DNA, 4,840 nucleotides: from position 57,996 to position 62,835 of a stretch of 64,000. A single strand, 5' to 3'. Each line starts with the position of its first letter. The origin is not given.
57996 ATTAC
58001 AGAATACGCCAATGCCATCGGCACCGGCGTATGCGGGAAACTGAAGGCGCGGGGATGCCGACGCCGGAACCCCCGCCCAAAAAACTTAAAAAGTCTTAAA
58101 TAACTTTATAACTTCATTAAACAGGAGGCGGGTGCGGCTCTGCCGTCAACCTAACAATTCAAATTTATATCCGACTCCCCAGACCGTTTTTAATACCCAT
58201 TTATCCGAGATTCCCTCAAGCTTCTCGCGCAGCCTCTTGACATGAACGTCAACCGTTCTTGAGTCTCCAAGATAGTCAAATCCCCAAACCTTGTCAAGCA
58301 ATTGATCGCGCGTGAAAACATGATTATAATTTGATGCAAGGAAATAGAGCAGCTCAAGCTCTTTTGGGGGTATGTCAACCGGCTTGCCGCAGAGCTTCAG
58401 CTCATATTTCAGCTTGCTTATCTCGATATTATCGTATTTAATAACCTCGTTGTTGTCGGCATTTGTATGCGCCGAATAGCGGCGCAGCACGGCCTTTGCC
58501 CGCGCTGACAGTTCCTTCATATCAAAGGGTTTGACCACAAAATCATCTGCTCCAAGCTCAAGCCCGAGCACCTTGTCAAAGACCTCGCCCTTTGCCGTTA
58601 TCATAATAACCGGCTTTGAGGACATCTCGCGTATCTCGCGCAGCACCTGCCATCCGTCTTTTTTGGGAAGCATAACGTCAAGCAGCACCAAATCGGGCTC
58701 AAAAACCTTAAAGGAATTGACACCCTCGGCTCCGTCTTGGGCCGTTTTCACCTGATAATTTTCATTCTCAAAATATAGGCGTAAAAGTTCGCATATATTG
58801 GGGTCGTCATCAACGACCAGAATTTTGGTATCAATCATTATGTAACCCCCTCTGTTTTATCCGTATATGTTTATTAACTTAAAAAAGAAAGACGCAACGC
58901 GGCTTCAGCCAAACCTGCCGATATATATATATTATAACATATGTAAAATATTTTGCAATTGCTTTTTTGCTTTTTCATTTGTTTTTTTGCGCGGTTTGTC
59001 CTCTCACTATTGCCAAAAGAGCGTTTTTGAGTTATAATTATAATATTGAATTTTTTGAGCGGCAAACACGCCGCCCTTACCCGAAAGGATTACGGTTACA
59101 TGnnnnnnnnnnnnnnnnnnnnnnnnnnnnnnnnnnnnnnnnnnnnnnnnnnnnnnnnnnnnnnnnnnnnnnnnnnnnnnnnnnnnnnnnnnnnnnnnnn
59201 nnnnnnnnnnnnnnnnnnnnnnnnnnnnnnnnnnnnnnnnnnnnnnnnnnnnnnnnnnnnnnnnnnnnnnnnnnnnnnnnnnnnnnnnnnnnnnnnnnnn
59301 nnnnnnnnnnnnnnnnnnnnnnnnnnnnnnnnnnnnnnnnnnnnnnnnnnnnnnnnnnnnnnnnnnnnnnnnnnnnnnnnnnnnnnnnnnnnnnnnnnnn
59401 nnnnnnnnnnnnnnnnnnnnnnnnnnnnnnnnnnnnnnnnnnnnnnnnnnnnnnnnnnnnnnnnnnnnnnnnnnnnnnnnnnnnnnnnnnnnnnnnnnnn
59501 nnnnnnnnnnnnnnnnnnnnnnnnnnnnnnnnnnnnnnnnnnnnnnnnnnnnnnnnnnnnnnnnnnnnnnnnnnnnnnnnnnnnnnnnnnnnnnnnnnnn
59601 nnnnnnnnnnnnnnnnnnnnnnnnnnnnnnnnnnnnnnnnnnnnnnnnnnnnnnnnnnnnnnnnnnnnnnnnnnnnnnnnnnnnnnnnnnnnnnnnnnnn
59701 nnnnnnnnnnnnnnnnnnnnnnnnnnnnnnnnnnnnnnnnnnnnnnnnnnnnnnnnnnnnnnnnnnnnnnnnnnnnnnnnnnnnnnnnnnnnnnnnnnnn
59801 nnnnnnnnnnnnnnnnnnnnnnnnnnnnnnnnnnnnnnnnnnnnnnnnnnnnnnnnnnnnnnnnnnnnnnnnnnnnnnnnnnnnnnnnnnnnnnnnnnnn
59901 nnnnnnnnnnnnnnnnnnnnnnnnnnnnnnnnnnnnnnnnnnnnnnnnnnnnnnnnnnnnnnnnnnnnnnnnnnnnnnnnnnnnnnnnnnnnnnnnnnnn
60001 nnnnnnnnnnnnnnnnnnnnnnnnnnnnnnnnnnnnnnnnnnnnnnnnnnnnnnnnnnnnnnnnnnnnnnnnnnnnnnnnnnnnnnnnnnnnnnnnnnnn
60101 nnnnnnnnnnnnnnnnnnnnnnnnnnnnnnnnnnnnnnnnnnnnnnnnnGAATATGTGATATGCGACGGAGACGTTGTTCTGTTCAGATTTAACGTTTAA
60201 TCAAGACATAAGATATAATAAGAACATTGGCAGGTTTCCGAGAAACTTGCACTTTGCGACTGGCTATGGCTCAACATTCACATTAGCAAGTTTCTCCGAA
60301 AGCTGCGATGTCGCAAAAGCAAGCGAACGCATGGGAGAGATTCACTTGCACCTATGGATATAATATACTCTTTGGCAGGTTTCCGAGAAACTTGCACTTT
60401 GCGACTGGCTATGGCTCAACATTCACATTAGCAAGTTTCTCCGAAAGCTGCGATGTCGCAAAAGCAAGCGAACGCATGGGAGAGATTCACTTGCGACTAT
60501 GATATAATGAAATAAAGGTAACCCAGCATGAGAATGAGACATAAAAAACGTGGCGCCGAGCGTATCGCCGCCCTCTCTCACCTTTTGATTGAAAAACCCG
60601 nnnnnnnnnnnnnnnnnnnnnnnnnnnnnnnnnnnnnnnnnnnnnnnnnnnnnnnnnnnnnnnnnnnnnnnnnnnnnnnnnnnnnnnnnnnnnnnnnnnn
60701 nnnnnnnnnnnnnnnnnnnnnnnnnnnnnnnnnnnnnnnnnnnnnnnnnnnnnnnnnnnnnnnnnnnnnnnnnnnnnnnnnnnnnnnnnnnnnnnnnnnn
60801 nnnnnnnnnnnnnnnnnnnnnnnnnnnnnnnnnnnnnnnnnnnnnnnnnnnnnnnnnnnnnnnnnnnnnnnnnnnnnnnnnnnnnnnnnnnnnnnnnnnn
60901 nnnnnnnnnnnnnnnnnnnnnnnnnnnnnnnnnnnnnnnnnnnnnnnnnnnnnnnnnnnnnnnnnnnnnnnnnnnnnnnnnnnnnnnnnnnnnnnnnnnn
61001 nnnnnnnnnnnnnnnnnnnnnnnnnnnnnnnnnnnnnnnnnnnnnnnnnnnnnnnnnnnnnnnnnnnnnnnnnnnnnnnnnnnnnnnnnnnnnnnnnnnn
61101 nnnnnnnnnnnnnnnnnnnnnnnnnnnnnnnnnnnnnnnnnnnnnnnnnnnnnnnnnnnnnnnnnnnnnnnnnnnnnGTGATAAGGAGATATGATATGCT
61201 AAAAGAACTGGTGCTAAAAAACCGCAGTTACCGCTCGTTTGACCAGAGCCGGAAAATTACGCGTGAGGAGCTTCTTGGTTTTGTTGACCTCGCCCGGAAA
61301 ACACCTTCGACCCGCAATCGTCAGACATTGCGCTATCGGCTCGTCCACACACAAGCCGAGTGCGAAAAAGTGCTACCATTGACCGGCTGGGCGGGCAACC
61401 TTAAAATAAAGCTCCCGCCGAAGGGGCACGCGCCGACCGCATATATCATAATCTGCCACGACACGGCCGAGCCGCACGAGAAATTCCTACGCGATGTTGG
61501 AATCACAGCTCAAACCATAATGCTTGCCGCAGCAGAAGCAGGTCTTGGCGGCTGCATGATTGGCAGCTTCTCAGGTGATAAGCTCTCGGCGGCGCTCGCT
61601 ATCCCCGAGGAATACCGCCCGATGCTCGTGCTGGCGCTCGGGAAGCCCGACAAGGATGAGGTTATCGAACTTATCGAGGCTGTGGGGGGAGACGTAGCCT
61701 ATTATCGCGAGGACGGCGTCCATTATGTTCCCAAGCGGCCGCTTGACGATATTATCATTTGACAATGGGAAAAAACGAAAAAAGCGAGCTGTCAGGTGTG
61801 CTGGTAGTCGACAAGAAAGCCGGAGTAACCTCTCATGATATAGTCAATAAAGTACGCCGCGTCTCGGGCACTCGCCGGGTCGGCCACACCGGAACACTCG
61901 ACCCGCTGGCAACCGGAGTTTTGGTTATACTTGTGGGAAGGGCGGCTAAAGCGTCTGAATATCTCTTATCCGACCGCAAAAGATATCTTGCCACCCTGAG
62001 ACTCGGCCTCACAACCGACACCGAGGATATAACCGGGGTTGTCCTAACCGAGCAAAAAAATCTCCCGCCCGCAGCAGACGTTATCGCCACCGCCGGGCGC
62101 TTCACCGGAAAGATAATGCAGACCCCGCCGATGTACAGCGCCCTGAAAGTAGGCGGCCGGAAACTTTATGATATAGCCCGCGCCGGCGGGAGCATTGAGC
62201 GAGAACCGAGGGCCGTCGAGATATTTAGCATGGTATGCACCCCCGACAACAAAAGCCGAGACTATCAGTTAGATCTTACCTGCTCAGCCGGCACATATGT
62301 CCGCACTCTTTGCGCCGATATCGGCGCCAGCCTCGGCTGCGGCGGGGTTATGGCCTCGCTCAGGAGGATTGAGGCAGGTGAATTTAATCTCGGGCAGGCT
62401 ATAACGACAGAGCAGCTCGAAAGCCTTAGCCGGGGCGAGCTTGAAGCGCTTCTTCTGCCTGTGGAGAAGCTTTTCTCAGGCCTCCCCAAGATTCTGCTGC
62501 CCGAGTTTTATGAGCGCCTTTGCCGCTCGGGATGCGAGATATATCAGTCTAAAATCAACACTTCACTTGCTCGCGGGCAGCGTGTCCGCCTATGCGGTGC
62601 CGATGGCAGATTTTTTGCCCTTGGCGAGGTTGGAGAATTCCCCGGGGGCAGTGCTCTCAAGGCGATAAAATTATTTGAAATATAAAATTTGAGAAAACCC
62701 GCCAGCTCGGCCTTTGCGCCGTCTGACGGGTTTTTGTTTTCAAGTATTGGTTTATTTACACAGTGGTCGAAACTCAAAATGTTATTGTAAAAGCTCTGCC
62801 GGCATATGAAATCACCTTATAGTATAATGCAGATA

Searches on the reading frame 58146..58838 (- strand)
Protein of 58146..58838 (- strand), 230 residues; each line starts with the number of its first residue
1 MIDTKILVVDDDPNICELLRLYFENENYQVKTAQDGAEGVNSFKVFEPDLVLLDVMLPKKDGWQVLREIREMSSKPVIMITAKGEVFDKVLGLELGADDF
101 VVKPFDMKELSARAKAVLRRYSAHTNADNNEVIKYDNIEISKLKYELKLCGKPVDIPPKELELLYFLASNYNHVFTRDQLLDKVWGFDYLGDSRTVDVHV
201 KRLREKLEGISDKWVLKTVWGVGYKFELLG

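Call 59: search_protein_families(library=ncbifam, proteins=[window:58146-58838:-], max_evalue=0.00001)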
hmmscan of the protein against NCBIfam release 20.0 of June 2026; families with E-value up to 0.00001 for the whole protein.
window:58146-58838:- (230 aa): 93 families (the best 25 are shown)
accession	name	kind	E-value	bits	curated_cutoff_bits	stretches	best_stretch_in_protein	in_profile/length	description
NF040534.1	resp_reg_YycF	equivalog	1.2e-68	230.9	340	1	5-225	2-226/231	response regulator YycF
NF040689.1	MtrAB_MtrA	equivalog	2.5e-68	229.7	300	1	6-225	1-217/219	MtrAB system response regulator MtrA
TIGR02154.1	PhoB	equivalog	9.8e-65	218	296.2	1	4-227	3-226/226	phosphate regulon transcriptional regulator PhoB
NF041733.1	resp_reg_CseB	equivalog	5.1e-62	209.2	350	1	5-226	2-226/228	two-component system response regulator CseB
NF033117.2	vanR_ACDEGLN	exception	6.4e-62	209.1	350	1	6-227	1-226/226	VanR-ABDEGLN family response regulator transcription factor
NF041209.1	resp_regPieR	equivalog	9.7e-61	205.3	450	1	5-227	2-228/231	two component system response regulator PieR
NF045944.1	ResRegRpaBCyano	equivalog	1.1e-60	204.9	330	1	7-226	1-227/229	response regulator transcription factor RpaB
NF033120.0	vanR_FM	exception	8.8e-60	202.2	460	1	2-227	2-230/231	vancomycin resistance response regulator transcription factor, VanR-F/VanR-M family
NF053854.1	RespRegPhoBBctds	equivalog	1.9e-56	190.9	270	1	6-227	1-225/225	two-component system response regulator PhoB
NF007982.1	PRK10710.1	equivalog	4.2e-56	190.1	380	1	4-227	8-228/235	envelope stress response regulator BaeR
TIGR01387.1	cztR_silR_copR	subfamily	7e-51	172.9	279.2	1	6-226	1-218/218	heavy metal response regulator transcription factor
NF007546.0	PRK10161.1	equivalog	1.7e-49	168.4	471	1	4-227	3-226/229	phosphate response regulator transcription factor PhoB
NF008296.0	PRK11083.1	equivalog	2e-49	168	273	1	3-227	3-226/228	two-component system response regulator CreB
NF000403.1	vanR-C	exception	4.6e-49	167.1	480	1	4-227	3-230/231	vancomycin resistance response regulator transcription factor VanR-C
NF000401.1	vanR-A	exception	1.6e-48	165.2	500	1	4-227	3-230/231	vancomycin resistance response regulator transcription factor VanR-A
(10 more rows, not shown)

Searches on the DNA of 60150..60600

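Call 11: search_rna_families(source=window, start=60150, end=60600, threshold=evalue, max_evalue=10)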
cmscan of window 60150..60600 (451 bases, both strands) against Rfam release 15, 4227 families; matches with E-value up to 10: 5.
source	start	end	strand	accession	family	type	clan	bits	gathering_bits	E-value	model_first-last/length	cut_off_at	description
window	60241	60296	+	RF03485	mir-4000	Gene; miRNA;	-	18.1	58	0.6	1-54/54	no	mir-4000 microRNA precursor family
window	60386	60441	+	RF03485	mir-4000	Gene; miRNA;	-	18.1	58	0.6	1-54/54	no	mir-4000 microRNA precursor family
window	60236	60298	-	RF04127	MIR8007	Gene; miRNA;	-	13.6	195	4.4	1-226/226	no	MIR8007 microRNA precursor family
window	60381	60443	-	RF04127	MIR8007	Gene; miRNA;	-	13.5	195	4.7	1-226/226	no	MIR8007 microRNA precursor family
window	60177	60228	-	RF02475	GlsR6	Gene; snRNA; snoRNA; CD-box;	-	10.6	75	7.6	1-59/59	no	Small nucleolar RNA GlsR6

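Call 58: search_with_rna_model(model_id=R1, source=window, start=60200, end=60290, filters=off, max_evalue=10, show_alignments=2)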
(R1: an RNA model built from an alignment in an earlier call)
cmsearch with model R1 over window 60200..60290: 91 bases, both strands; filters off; matches with E-value up to 10: 5.
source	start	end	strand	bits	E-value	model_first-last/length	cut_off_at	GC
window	60225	60274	+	22.4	1.7e-06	1-82/82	no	0.5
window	60211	60255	-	15.9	8.7e-05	1-82/82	no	0.36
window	60207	60218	+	1.6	0.49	1-82/82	no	0.17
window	60281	60289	+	-1.9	4.1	1-82/82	no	0.33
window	60264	60276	-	-3.3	9.6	1-82/82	no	0.46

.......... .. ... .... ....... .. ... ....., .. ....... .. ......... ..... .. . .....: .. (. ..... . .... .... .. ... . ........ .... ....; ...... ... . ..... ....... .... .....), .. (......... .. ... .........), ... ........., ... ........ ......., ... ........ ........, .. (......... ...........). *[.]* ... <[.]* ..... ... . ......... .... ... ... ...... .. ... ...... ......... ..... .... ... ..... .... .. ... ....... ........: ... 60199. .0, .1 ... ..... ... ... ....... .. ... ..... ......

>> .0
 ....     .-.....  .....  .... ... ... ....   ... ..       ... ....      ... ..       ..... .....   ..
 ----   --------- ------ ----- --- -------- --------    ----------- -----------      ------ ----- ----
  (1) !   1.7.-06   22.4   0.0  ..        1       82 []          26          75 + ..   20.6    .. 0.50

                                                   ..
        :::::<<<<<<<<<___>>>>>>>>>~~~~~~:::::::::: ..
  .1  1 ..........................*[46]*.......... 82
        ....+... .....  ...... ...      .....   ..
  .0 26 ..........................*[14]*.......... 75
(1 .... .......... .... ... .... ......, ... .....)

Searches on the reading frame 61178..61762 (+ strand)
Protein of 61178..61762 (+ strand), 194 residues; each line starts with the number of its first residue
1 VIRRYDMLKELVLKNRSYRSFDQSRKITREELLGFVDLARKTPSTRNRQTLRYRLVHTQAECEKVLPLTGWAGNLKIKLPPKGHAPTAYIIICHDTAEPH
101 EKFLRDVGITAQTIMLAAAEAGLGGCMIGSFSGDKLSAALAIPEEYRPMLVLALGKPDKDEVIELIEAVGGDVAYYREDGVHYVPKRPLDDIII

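Call 18: search_protein_families(library=pfam, proteins=[window:61178-61762:+])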
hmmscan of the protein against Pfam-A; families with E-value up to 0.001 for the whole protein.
window:61178-61762:+ (194 aa): 2 families
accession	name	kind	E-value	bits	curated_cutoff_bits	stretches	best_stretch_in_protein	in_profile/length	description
PF00881.29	Nitroreductase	-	1.8e-18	67.7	23.5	1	16-156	5-167/167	Nitroreductase family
PF14512.11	TM1586_NiRdase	-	7.1e-07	29.5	27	1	88-160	68-136/215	Putative TM nitroreductase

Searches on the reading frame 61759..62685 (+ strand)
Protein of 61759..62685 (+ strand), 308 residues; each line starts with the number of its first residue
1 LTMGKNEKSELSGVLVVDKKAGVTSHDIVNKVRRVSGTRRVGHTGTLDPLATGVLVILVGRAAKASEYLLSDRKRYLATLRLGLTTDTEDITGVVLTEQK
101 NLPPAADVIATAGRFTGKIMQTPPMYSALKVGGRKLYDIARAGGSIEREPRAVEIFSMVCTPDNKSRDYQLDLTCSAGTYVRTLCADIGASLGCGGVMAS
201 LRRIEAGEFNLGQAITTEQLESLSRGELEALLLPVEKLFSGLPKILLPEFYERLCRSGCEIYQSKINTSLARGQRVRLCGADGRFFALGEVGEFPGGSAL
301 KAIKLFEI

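Call 18: search_protein_families(library=pfam, proteins=[window:61759-62685:+])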
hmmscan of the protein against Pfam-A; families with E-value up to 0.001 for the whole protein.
window:61759-62685:+ (308 aa): 2 families
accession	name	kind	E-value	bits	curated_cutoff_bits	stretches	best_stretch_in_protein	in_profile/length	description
PF01509.24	TruB_N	-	1.8e-47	161.9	27.3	1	33-181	1-149/149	TruB family pseudouridylate synthase (N terminal domain)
PF16198.10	TruB_C_2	-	1.4e-15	57.6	29.3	1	182-239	1-65/66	tRNA pseudouridylate synthase B C-terminal domain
